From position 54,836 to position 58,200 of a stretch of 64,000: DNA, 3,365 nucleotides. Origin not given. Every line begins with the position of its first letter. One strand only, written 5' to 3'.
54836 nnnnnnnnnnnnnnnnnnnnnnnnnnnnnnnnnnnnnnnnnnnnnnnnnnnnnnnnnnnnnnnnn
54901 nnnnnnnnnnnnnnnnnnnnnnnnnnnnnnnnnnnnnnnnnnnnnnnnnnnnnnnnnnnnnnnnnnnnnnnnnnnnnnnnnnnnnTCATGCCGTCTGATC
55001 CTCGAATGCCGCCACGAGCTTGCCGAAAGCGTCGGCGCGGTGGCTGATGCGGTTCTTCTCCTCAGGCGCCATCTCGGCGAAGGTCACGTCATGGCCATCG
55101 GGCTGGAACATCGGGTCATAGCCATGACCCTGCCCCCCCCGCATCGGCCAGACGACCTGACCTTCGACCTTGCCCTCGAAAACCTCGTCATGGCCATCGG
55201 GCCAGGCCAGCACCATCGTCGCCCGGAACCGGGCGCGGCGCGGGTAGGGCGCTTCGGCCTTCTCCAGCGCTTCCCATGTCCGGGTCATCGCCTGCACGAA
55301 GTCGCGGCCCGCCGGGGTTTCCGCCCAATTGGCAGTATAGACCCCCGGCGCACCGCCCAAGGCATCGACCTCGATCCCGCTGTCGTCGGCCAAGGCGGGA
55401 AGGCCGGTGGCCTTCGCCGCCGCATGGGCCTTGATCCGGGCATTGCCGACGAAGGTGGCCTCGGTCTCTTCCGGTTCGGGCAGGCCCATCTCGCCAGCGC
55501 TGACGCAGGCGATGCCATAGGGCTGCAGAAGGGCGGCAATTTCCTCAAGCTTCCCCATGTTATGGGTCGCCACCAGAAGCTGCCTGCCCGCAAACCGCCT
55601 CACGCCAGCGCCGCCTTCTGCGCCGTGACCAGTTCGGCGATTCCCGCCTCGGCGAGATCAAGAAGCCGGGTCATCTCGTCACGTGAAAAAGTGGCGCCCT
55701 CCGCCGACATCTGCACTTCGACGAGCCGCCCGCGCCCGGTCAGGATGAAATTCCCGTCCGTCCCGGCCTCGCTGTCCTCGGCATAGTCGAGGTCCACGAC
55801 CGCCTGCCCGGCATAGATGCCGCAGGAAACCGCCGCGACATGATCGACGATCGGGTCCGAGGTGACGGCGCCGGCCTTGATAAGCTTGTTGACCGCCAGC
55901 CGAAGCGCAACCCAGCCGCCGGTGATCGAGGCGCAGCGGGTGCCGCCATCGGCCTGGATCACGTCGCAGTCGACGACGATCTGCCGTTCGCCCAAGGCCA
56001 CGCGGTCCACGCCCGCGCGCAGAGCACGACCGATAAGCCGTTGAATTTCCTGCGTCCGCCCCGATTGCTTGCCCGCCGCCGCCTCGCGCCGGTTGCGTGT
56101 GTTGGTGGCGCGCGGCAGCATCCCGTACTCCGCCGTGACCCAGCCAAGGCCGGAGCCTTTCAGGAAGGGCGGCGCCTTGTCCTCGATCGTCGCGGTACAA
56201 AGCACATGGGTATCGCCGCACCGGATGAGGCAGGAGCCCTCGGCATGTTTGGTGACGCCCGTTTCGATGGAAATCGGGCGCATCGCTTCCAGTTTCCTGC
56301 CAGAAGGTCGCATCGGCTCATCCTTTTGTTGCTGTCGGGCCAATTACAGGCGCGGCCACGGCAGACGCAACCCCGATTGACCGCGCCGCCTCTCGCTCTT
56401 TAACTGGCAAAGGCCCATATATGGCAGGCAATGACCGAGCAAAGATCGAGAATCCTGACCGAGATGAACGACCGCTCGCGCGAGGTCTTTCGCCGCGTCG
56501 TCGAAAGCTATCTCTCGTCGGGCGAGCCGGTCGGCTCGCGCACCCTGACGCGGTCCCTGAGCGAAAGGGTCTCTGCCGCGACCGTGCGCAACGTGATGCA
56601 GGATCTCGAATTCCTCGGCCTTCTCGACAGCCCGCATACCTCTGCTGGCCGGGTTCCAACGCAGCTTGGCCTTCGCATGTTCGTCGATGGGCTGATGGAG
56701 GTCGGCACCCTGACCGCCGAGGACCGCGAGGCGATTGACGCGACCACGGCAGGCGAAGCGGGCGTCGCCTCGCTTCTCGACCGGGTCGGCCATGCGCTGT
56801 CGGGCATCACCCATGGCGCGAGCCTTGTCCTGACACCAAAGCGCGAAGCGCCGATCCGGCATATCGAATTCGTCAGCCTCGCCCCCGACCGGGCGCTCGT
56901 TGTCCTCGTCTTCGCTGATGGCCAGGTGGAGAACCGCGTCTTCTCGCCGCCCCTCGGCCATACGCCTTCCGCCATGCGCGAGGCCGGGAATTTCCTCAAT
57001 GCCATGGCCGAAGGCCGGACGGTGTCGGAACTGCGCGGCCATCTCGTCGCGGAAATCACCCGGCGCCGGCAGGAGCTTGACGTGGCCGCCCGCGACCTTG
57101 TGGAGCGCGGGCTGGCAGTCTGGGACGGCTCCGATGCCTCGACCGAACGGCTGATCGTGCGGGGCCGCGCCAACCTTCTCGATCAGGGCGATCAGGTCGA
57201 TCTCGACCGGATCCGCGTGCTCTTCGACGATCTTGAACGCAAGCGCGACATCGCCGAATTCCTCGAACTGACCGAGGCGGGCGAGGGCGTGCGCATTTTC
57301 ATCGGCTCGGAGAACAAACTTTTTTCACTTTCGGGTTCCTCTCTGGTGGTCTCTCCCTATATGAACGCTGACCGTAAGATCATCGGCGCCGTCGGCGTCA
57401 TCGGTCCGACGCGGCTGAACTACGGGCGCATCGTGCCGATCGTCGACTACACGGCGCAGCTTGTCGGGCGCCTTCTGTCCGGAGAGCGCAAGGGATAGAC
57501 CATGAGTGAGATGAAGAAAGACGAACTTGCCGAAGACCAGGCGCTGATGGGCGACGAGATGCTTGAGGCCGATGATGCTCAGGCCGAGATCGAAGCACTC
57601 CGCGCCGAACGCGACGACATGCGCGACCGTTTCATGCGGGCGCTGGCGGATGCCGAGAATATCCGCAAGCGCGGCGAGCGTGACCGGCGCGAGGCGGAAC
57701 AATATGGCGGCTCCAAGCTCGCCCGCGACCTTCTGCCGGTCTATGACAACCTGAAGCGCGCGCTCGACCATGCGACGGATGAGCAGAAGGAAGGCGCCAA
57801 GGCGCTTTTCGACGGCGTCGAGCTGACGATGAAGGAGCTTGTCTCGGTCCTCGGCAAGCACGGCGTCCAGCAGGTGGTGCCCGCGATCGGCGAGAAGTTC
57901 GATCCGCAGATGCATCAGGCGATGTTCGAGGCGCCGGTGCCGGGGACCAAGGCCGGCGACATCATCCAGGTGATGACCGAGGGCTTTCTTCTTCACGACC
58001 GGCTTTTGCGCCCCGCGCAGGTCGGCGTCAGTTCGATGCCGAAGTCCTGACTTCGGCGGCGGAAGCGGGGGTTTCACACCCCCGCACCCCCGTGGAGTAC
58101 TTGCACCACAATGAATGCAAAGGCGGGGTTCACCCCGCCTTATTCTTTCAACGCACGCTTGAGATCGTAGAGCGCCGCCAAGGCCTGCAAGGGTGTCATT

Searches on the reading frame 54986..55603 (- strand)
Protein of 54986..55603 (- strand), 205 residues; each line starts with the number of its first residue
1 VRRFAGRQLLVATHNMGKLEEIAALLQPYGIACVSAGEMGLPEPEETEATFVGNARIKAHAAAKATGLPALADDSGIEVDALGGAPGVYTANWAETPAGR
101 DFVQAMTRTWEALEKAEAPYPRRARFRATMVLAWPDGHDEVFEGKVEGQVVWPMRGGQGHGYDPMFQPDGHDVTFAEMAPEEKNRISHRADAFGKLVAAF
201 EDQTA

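Call 46: search_protein_families(library=pfam, proteins=[window:54986-55603:-], max_evalue=0.00001)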
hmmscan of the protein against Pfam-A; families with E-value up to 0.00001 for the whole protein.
window:54986-55603:- (205 aa): 1 family
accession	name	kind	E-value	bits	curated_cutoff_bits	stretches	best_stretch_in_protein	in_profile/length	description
PF01725.21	Ham1p_like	-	5.5e-60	202.9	22.5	1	9-198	1-185/186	Ham1 family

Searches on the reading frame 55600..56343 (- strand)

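Call 46: search_protein_families(library=pfam, proteins=[window:55600-56343:-], max_evalue=0.00001)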
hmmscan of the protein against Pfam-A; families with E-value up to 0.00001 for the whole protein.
window:55600-56343:- (247 aa): 2 families
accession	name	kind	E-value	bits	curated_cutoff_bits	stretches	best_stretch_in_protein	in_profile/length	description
PF01138.27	RNase_PH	-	3.6e-29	102.2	25.5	1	21-150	2-127/130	3' exoribonuclease family, domain 1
PF03725.20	RNase_PH_C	-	1.4e-11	44.6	20.8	1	169-233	3-66/67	3' exoribonuclease family, domain 2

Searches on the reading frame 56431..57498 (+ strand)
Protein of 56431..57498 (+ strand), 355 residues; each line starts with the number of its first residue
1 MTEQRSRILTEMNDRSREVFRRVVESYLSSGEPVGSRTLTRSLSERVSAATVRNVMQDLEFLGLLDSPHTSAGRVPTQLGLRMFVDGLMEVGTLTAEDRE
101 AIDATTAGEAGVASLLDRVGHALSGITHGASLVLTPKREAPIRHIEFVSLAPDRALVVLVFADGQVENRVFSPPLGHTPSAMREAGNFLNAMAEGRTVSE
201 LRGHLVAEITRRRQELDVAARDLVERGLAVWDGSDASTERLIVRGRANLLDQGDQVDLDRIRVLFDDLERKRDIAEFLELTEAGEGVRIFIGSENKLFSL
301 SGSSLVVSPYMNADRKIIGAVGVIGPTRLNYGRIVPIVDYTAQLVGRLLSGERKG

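Call 46: search_protein_families(library=pfam, proteins=[window:56431-57498:+], max_evalue=0.00001)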
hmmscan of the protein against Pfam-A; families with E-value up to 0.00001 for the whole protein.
window:56431-57498:+ (355 aa): 1 family
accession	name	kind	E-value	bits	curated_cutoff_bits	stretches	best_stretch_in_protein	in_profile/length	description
PF01628.27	HrcA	-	2.4e-56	191.6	22.2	1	114-335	2-215/215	HrcA protein C terminal domain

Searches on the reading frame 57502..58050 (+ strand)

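Call 46: search_protein_families(library=pfam, proteins=[window:57502-58050:+], max_evalue=0.00001)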
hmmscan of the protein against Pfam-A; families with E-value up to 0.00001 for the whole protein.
window:57502-58050:+ (182 aa): 1 family
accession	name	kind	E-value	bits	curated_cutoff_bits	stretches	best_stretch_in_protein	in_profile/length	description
PF01025.24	GrpE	-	4.6e-50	170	25.8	1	23-177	13-164/165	GrpE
